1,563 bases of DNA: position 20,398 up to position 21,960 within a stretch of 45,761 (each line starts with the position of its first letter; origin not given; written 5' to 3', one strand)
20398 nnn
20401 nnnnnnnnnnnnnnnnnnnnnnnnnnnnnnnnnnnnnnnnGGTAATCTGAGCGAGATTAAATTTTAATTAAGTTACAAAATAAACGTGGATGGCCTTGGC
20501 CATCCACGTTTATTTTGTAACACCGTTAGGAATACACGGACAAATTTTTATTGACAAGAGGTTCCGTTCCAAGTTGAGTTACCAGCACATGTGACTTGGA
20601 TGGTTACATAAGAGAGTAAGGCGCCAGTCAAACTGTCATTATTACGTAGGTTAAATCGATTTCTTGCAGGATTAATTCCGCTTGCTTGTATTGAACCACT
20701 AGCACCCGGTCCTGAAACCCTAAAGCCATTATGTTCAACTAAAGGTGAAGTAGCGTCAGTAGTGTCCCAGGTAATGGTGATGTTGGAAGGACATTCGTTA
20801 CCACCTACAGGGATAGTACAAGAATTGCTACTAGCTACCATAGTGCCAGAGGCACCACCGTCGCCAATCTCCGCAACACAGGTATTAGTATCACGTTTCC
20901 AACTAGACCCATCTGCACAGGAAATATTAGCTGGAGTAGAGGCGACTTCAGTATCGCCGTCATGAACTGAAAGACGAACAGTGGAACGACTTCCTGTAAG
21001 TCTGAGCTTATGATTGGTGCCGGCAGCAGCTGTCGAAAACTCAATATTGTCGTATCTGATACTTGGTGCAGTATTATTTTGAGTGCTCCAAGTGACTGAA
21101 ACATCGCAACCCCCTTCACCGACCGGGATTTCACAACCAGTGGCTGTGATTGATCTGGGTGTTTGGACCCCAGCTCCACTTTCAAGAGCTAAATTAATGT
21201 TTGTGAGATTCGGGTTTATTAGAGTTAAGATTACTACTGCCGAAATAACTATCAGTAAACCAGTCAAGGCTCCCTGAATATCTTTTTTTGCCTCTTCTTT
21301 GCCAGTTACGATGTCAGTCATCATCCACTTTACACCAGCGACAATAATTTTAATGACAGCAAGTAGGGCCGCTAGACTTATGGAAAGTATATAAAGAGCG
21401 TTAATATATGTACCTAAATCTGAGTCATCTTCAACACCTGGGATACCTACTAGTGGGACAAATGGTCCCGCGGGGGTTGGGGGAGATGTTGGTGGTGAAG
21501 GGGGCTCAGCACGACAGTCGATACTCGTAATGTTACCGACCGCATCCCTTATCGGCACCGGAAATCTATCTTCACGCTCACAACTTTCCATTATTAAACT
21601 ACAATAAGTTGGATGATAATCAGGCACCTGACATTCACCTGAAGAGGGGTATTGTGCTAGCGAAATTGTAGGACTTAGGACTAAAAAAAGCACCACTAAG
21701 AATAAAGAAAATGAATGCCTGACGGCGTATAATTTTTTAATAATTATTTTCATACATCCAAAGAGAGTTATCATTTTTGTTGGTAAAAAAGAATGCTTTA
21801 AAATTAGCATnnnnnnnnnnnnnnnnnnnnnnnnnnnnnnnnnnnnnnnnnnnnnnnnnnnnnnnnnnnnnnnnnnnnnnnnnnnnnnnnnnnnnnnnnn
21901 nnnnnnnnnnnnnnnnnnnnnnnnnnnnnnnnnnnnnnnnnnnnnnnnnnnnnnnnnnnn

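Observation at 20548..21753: Pilin core sandwiched between Cys-rich extracellular domains: a tripartite 'decorated' T4SS pilin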

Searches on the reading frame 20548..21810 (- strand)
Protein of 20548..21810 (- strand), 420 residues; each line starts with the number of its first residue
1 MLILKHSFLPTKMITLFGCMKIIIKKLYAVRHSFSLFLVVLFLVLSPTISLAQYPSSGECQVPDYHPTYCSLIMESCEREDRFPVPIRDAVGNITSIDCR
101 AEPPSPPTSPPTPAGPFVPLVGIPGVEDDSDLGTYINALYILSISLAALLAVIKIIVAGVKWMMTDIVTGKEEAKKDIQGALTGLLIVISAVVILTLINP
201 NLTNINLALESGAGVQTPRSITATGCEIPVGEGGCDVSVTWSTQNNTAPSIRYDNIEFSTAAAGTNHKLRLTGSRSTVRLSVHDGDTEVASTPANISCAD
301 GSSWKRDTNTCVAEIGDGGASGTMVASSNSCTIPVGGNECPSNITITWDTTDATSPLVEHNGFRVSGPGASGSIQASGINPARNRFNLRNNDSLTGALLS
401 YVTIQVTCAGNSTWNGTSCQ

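Call 4: search_protein_families(library=pfam, proteins=[window:20548-21810:-], max_evalue=1)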
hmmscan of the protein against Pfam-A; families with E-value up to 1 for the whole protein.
window:20548-21810:- (420 aa): 2 families
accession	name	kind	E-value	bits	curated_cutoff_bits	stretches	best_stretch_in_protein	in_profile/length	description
PF18895.5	T4SS_pilin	-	0.0001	22.7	26.6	1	132-198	5-71/71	Type IV secretion system pilin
PF16656.11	Pur_ac_phosph_N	-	0.66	11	30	0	237-260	15-39/93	Purple acid Phosphatase, N-terminal domain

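Call 9: find_homologous_proteins(query=window:20548-21753:-, max_evalue=0.001)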
Query window:20548-21753:- (401 aa): 261 proteins with E <= 0.001 among 8000 candidates; the best 120 are listed.
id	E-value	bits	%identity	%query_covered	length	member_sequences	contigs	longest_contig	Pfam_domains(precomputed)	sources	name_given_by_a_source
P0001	1.1e-264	896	100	100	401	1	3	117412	-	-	-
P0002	4.1e-125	436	77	65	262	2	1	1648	-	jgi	-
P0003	2.0e-103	365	56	81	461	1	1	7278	-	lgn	-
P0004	1.4e-76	276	41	77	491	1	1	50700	-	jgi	-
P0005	2.4e-48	183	83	24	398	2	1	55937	-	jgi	-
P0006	1.9e-46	177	73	26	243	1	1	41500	-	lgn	-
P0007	2.6e-46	177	45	48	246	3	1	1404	-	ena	-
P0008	4.4e-45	173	56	39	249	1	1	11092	-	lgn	-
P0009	6.8e-36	142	71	25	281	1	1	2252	-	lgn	-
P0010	5.9e-34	136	70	24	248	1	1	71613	-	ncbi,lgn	-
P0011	6.8e-34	136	41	65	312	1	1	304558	-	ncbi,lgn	-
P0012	7.7e-34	136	71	23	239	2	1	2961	-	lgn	-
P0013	8.1e-34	135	67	25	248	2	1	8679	-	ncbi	-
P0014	4.6e-33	133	72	24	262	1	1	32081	-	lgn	-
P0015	4.9e-33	133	66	26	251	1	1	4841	-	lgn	-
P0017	7.0e-33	132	73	23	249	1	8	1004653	-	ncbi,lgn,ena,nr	ncbi:MAG: hypothetical protein KC877_01115 [Candidatus Kaiserbacteria bacterium]|nr:hypothetical pro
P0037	6.9e-31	126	71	23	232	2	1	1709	PF18895.6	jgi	jgi:hypothetical protein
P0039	1.9e-30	124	68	24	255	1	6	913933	PF18895.6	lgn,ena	-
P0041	2.2e-30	124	71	20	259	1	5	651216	PF18895.6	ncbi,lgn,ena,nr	ncbi:hypothetical protein KC906_00855 [Candidatus Kaiserbacteria bacterium]|nr:hypothetical protein 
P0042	2.8e-30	124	51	38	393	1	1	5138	PF18895.6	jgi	jgi:hypothetical protein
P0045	4.0e-30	123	42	51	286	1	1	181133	PF18895.6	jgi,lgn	jgi:hypothetical protein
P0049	6.2e-30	123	66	24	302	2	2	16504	PF18895.6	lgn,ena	-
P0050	6.5e-30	123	69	23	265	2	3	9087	PF18895.6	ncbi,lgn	-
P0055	1.1e-29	122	73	23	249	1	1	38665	PF18895.6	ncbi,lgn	-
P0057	1.8e-29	121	54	34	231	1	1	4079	PF18895.6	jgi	jgi:Type IV secretion system pilin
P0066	4.9e-29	120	63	25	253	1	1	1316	PF18895.6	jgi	-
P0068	6.6e-29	119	47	43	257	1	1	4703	PF18895.6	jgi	-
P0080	1.6e-28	118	70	24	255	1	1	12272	PF18895.6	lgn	-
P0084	2.0e-28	118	58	30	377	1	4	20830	PF18895.6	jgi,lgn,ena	-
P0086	2.4e-28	117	58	25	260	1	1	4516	PF18895.6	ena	-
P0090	3.4e-28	117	68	23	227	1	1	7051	PF18895.6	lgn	-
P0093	4.5e-28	117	62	25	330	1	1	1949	PF18895.6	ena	-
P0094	4.7e-28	117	59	27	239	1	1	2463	PF18895.6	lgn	-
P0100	5.4e-28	116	67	24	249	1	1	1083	PF18895.6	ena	-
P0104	7.7e-28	116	61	27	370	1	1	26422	-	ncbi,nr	ncbi:pilin [Patescibacteria group bacterium]|nr:pilin [Patescibacteria group bacterium]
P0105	7.9e-28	116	58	27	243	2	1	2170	PF18895.6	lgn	-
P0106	8.0e-28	116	70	23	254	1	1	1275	PF18895.6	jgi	jgi:hypothetical protein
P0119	3.1e-27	114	65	24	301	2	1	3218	PF18895.6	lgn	-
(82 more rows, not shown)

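Call 21: search_solved_structures(query=window:20548-21753:-, max_evalue=10, show_alignments=2)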
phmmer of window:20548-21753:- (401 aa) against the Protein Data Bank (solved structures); distinct sequences matched with E-value up to 10: 0.

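Call 26: predict_structure(alignment_id=A2)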
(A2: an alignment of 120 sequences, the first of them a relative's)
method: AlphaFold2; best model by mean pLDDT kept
length: 401 residues; sequences in the alignment: 120
mean_pLDDT: 66.4   pTM: 0.32
mean pLDDT of the five models: 66.4, 65.0, 64.7, 64.4, 64.3
residues with pLDDT >= 90: 5; 70-90: 170; 50-70: 165; < 50: 61
segments of 3 or more residues with pLDDT < 50: 89-95, 193-196, 206-214, 278-306, 375-380
pLDDT, mean of each block of 10 residues (from residue 1): 72 83 87 57 68 84 86 85 64 52 68 76 85 83 70 78 85 85 68 50 51 55 64 74 61 65 76 60 33 38 48 54 64 66 65 67 60 50 63 56 43
secondary structure, 60 per line:
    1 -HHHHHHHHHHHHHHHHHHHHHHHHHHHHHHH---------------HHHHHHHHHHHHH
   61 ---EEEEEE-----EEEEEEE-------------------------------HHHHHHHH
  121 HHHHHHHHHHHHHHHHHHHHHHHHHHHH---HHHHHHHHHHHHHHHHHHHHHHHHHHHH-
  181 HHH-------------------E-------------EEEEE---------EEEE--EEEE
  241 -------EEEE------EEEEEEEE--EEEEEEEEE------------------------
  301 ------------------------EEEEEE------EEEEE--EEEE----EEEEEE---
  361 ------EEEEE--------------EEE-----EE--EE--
elements in order: H2-32 H48-60 E64-69 E75-81 H113-148 H152-179 E217-221 E231-234 E237-240 E248-251 E258-265 E268-276 E325-330 E337-341 E344-347 E352-357 E367-371 E386-388

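Call 31: fold_search(model_id=the predicted structure, library=pdb)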
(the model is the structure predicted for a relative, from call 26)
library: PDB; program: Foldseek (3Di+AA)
matches with E <= 10: 281; with E <= 0.001: 0
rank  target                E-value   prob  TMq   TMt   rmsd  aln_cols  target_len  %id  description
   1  9e5c_5n               1.5e-01  0.08  0.13  0.09  35.9       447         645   12  Cryo-EM structure of 96 nm repeat of microtubule doublet from T. brucei flagellum (released 2025-03-12)
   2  6bt9_A                1.9e-01  0.25  0.15  0.10  16.6       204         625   11  Chitinase ChiA74 from Bacillus thuringiensis (released 2019-03-06)
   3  6qe7_A                2.2e-01  0.09  0.11  0.14  16.5       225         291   12  anti-sigma factor domain-containing protein (released 2019-06-12)
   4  2v5y                  2.9e-01  0.10  0.12  0.09  15.9       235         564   11  Crystal structure of the receptor protein tyrosine phosphatase mu ectodomain (released 2007-09-11)
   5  8ayr_A                2.9e-01  0.08  0.11  0.08  17.1       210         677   14  Sialidases and Fucosidases of Akkermansia muciniphila are key for rapid growth on colonic mucin and nutrient sharing a (released 2023-03-01)
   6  3t0e_E                3.1e-01  0.21  0.15  0.16  15.5       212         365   10  Crystal structure of a complete ternary complex of T cell receptor, peptide-MHC and CD4 (released 2012-03-07)
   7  2gu9_B                4.4e-01  0.54  0.16  0.42   5.3       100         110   15  Crystal structure of XC5357 from Xanthomonas campestris: A putative tetracenomycin polyketide synthesis protein adopti (released 2006-11-07)
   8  5ta5_B                4.4e-01  0.02  0.08  0.05  19.2       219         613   10  Crystal structure of BuGH86wt in complex with neoagarooctaose (released 2017-09-13)
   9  8qy4_C                4.9e-01  0.21  0.16  0.11  18.2       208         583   12  Structure of interleukin 11 (gp130 P496L mutant). (released 2024-02-21)
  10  1ug9                  5.8e-01  0.10  0.14  0.08  15.7       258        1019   13  Crystal Structure of Glucodextranase from Arthrobacter globiformis I42 (released 2003-12-09)
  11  2gee                  6.5e-01  0.15  0.15  0.29  16.5       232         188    9  Crystal Structure of Human Type III Fibronectin Extradomain B and Domain 8 (released 2006-10-17)
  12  2zux_A                6.5e-01  0.09  0.15  0.11  17.0       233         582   14  Crystal structure of rhamnogalacturonan lyase YesW complexed with rhamnose (released 2009-02-03)
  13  2gu9_A                7.3e-01  0.41  0.16  0.42   5.0       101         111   14  Crystal structure of XC5357 from Xanthomonas campestris: A putative tetracenomycin polyketide synthesis protein adopti (released 2006-11-07)
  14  2zuy                  7.3e-01  0.15  0.14  0.10  15.9       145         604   12  Crystal structure of exotype rhamnogalacturonan lyase YesX (released 2009-02-03)
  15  3bes_R                7.3e-01  0.14  0.14  0.22  17.3       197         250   11  Structure of a Poxvirus ifngbp/ifng Complex (released 2008-02-12)
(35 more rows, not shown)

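Call 35: find_encoding_contigs(protein=P0004, flank=10000, max_places=2)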
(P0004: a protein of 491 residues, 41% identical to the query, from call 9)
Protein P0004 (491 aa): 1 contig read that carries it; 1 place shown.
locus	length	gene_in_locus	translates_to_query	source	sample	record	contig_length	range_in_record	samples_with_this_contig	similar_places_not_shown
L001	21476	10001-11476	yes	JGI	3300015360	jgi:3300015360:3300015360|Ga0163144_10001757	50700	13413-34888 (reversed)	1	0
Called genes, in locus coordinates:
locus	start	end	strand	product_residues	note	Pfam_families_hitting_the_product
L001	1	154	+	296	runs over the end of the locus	-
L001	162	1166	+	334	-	-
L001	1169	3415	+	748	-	PF19590:TrbL_3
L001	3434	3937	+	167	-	-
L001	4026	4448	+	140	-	PF12666:PrgI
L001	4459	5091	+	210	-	PF26593:TraC-like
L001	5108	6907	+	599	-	PF01935:DUF87 (weak), PF12846:AAA_10 (faint), PF19044:P-loop_TraG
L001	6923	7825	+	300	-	-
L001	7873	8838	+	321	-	-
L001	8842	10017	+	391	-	-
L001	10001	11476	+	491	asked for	-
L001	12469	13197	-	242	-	PF02096:60KD_IMP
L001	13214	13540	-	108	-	PF00825:Ribonuclease_P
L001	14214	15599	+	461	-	PF11638:DnaA_N, PF00308:Bac_DnaA, PF01695:IstB_IS21, PF01637:ATPase_2 (weak), PF00004:AAA (faint), PF00910:RNA_helicase (faint), PF08299:Bac_DnaA_C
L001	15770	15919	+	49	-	-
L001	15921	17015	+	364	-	PF00712:DNA_pol3_beta, PF02767:DNA_pol3_beta_2, PF02768:DNA_pol3_beta_3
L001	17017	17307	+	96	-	-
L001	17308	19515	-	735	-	PF00912:Transgly, PF00905:Transpeptidase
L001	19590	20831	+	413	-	PF00579:tRNA-synt_1b, PF22421:SYY_C-terminal, PF01479:S4 (weak)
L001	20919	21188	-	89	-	-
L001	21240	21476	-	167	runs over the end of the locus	PF02075:RuvC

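Call 36: find_encoding_contigs(protein=P0017, flank=10000, max_places=2)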
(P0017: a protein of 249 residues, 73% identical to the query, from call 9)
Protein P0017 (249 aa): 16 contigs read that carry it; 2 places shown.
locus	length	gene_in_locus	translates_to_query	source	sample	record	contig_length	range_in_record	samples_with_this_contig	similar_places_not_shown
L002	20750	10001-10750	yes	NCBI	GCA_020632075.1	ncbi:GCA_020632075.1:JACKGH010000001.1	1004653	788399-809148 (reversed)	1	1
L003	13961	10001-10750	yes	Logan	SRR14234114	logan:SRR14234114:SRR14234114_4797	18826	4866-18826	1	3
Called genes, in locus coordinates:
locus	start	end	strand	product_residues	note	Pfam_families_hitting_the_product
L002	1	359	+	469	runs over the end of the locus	-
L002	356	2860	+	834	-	PF19590:TrbL_3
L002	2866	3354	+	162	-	-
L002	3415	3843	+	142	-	PF12666:PrgI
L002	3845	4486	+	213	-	PF26593:TraC-like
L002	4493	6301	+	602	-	PF01935:DUF87 (weak), PF19044:P-loop_TraG, PF12846:AAA_10 (faint)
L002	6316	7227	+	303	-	-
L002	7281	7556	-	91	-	-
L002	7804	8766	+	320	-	-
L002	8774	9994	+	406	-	-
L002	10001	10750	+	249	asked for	-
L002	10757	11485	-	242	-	PF02096:60KD_IMP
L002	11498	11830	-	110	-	PF00825:Ribonuclease_P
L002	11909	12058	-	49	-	PF00468:Ribosomal_L34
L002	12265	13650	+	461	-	PF11638:DnaA_N, PF00308:Bac_DnaA, PF01695:IstB_IS21, PF01637:ATPase_2 (weak), PF00004:AAA (faint), PF08299:Bac_DnaA_C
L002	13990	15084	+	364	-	PF00712:DNA_pol3_beta, PF02767:DNA_pol3_beta_2, PF02768:DNA_pol3_beta_3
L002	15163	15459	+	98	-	-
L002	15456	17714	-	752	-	PF00912:Transgly, PF00905:Transpeptidase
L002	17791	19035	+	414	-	PF00579:tRNA-synt_1b, PF22421:SYY_C-terminal, PF01479:S4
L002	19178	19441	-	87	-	-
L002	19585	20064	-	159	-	PF02075:RuvC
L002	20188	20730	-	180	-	PF20772:TACO1_YebC_N, PF01709:Transcrip_reg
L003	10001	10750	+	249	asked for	-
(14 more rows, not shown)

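Call 44: find_encoding_contigs(protein=P0005, flank=10000, max_places=1)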
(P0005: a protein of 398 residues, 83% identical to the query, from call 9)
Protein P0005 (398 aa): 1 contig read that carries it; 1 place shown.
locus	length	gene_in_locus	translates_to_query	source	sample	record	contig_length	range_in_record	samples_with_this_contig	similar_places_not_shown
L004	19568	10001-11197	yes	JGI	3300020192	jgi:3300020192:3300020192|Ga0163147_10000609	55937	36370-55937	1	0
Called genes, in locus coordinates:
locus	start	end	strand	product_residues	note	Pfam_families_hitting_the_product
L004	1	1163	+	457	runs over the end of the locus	-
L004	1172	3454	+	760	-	PF19590:TrbL_3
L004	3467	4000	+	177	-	-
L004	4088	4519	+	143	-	PF12666:PrgI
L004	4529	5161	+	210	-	PF26593:TraC-like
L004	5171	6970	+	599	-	PF01935:DUF87 (weak), PF12846:AAA_10 (faint), PF19044:P-loop_TraG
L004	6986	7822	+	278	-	-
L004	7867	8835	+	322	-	-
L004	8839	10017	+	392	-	-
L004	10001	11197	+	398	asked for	-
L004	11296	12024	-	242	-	PF02096:60KD_IMP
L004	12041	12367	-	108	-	PF00825:Ribonuclease_P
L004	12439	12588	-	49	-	PF00468:Ribosomal_L34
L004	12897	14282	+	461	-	PF11638:DnaA_N, PF00308:Bac_DnaA, PF01695:IstB_IS21, PF01637:ATPase_2 (weak), PF00004:AAA (weak), PF00910:RNA_helicase (faint), PF13173:AAA_14 (faint), PF08299:Bac_DnaA_C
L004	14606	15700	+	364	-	PF00712:DNA_pol3_beta, PF02767:DNA_pol3_beta_2, PF02768:DNA_pol3_beta_3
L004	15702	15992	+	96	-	-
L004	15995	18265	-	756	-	PF00912:Transgly, PF00905:Transpeptidase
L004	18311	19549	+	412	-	PF00579:tRNA-synt_1b, PF22421:SYY_C-terminal, PF01479:S4 (weak)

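Call 45: find_encoding_contigs(protein=P0006, flank=10000, max_places=1)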
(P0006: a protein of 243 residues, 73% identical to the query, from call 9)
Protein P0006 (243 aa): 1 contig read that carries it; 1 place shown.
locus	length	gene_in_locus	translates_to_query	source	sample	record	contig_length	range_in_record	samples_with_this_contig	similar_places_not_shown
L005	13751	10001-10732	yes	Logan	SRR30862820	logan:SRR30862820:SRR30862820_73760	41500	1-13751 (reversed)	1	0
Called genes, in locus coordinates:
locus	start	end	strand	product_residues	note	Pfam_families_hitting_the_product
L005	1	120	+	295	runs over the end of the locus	-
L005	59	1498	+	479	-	-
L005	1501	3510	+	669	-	PF19590:TrbL_3 (weak)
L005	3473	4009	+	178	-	-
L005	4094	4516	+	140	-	PF12666:PrgI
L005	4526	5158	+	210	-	PF26593:TraC-like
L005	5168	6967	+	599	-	PF01935:DUF87 (weak), PF12846:AAA_10 (faint), PF19044:P-loop_TraG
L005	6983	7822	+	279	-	-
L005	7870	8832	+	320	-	-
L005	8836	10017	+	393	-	-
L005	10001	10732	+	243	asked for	-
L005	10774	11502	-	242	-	PF02096:60KD_IMP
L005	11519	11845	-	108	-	PF00825:Ribonuclease_P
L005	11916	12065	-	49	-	PF00468:Ribosomal_L34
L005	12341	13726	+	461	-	PF11638:DnaA_N, PF00308:Bac_DnaA, PF01695:IstB_IS21, PF01637:ATPase_2 (weak), PF00004:AAA (weak), PF00910:RNA_helicase (faint), PF13173:AAA_14 (faint), PF08299:Bac_DnaA_C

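Call 46: find_encoding_contigs(protein=P0003, flank=10000, max_places=1)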
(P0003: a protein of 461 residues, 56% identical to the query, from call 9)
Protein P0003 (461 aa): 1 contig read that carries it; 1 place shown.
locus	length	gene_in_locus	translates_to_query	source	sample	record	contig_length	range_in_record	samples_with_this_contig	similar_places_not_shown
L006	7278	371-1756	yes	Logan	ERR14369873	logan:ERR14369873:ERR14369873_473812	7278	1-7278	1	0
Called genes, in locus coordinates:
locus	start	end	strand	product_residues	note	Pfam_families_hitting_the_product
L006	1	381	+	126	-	?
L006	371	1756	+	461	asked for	-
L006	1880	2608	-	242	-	PF02096:60KD_IMP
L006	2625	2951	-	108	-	PF00825:Ribonuclease_P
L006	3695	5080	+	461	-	PF11638:DnaA_N, PF00308:Bac_DnaA, PF01695:IstB_IS21, PF01637:ATPase_2 (weak), PF00004:AAA (weak), PF00910:RNA_helicase (faint), PF13173:AAA_14 (faint), PF08299:Bac_DnaA_C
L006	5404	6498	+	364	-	PF00712:DNA_pol3_beta, PF02767:DNA_pol3_beta_2, PF02768:DNA_pol3_beta_3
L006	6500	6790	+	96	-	-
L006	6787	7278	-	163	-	?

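Call 56: search_protein_families(library=ncbifam, proteins=[window:20548-21753:-, P0104], max_evalue=0.01)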
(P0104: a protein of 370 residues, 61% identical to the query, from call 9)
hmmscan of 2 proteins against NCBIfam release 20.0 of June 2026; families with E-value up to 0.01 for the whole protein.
window:20548-21753:- (401 aa): 1 family
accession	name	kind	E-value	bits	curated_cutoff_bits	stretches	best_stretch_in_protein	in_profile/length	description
NF045849.1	ICE_MMCAP2_0565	equivalog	0.00069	19.3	40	1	113-179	9-76/80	Mbov_0395 family pilin-like conjugal transfer protein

P0104 (370 aa): 1 family
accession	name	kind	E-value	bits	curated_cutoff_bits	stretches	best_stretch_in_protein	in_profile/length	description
NF045849.1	ICE_MMCAP2_0565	equivalog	0.00026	20.6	40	1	43-108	10-76/80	Mbov_0395 family pilin-like conjugal transfer protein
